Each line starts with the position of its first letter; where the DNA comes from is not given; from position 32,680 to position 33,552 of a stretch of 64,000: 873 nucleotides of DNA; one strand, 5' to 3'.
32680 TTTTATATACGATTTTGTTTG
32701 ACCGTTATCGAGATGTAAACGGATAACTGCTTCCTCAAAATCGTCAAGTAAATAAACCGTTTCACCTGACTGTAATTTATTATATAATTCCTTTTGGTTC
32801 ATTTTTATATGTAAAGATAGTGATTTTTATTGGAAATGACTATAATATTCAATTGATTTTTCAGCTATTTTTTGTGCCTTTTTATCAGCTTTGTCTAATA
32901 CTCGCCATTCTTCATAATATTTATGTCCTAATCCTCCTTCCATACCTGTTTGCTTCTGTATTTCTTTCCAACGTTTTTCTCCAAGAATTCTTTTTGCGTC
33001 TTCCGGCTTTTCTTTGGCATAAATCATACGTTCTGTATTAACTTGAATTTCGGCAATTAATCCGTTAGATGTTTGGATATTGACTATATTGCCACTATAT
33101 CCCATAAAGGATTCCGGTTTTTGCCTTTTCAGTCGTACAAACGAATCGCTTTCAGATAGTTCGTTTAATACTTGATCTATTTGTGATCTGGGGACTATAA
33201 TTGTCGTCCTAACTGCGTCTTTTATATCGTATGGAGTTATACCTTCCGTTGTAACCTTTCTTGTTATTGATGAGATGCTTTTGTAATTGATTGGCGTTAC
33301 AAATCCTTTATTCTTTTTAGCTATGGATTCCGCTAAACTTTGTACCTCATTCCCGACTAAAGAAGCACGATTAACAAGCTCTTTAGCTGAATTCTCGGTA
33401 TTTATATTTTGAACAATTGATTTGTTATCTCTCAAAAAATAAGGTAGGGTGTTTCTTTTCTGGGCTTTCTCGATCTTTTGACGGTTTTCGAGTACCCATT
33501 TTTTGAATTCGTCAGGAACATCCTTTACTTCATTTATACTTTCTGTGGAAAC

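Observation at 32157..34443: Capsid minor-head (MuF/gp7) protein fused to a RelA/SpoT-synthetase-like domain, with a small alarmone hydrolase downstream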

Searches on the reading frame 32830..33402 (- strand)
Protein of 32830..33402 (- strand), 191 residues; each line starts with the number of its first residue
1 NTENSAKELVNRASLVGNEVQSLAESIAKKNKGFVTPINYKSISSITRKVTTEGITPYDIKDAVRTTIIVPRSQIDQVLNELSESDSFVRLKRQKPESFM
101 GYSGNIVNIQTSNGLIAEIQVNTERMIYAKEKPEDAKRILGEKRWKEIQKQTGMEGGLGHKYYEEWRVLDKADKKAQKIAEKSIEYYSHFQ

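Call 5: search_protein_families(library=pfam, proteins=[window:32830-33402:-], max_evalue=10)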
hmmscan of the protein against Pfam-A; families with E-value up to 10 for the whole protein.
seq(191 aa): 2 families
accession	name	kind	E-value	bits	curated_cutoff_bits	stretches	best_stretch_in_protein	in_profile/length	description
PF04607.23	RelA_SpoT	-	0.0011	19.7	27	1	40-131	3-99/113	Region found in RelA / SpoT proteins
PF11829.13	DUF3349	-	0.15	13.3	28.3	1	13-61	32-79/94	Protein of unknown function (DUF3349)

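Call 6: search_solved_structures(query=window:32830-33402:-, max_evalue=10, show_alignments=3)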
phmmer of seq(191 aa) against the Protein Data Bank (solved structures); distinct sequences matched with E-value up to 10: 7.
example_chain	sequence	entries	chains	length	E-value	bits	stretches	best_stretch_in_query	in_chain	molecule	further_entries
6ox6_A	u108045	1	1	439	6.7e-28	100.8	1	10-188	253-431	Tas1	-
1g29_1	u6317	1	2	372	0.44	13.5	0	27-103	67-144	MALTOSE TRANSPORT PROTEIN MALK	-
8g6r_B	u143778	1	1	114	0.9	12.5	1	61-123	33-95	nsp8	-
8urb_B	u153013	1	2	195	1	12.3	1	42-122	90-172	nsp8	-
9ijj_4R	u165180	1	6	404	1.1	12.2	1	123-164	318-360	Putative aspartate aminotransferase, cytoplasmic 2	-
6pdr_H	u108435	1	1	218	1.6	11.6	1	4-104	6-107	antibody vFP25.18 heavy chain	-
8q7z_BF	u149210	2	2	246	1.7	11.6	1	124-187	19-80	Large ribosomal subunit protein uL30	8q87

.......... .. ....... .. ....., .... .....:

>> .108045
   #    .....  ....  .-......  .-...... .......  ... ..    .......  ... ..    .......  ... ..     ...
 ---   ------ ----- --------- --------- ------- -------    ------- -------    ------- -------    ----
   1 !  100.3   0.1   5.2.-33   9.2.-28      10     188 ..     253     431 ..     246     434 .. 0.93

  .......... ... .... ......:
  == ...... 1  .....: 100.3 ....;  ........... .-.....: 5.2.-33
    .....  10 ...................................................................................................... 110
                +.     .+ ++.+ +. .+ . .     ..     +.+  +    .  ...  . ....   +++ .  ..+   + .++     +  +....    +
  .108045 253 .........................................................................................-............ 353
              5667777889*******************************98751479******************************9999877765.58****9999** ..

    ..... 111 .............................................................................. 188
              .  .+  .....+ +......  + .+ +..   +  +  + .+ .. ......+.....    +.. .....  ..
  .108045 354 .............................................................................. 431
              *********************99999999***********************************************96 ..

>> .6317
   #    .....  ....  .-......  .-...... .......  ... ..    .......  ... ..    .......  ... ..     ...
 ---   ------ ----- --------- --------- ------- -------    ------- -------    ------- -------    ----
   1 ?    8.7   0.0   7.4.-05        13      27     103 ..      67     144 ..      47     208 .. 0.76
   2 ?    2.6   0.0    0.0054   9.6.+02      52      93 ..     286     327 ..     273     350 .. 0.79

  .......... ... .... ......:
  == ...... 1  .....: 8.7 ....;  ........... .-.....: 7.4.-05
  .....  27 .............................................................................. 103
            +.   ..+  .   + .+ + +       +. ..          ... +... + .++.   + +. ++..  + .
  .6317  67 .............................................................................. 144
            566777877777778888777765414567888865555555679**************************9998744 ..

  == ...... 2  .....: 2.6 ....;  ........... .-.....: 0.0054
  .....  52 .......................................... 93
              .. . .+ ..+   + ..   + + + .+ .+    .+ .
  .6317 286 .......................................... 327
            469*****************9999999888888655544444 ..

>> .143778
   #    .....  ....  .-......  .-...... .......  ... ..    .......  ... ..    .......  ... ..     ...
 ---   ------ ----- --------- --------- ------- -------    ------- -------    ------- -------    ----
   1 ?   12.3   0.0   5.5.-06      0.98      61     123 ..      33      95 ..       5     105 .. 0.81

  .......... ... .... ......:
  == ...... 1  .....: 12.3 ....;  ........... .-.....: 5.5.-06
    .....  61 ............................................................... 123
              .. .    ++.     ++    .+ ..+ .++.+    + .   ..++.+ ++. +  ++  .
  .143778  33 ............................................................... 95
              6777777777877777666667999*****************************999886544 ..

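Call 49: search_dna_similar(query=window:32830-33402:-, collection=phages, mode=protein, max_rows=25, max_evalue=0.001)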
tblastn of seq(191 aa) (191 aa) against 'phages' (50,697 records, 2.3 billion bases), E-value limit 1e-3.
Records with a match: 2; places in all: 2; records where one place covers at least 80% of the query: 2.
Best place of each record, by identity: <60% 2.
By first word of the organism name: Bacteriophage 1; Paraglaciecola 1.
By host as written in the record: - 1; Paraglaciecola sp. strain IceBac 372 1.
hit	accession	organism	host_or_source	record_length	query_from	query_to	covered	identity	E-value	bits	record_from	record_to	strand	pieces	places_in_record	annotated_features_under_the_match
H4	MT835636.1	Bacteriophage sp.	human fecal samples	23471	6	191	97%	45.3%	4e-37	141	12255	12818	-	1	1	record has no annotation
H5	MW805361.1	Paraglaciecola Antarctic GD virus 1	Paraglaciecola sp. strain IceBac 372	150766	23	184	85%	25.9%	3e-4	46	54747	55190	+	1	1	RelA/SpoT family protein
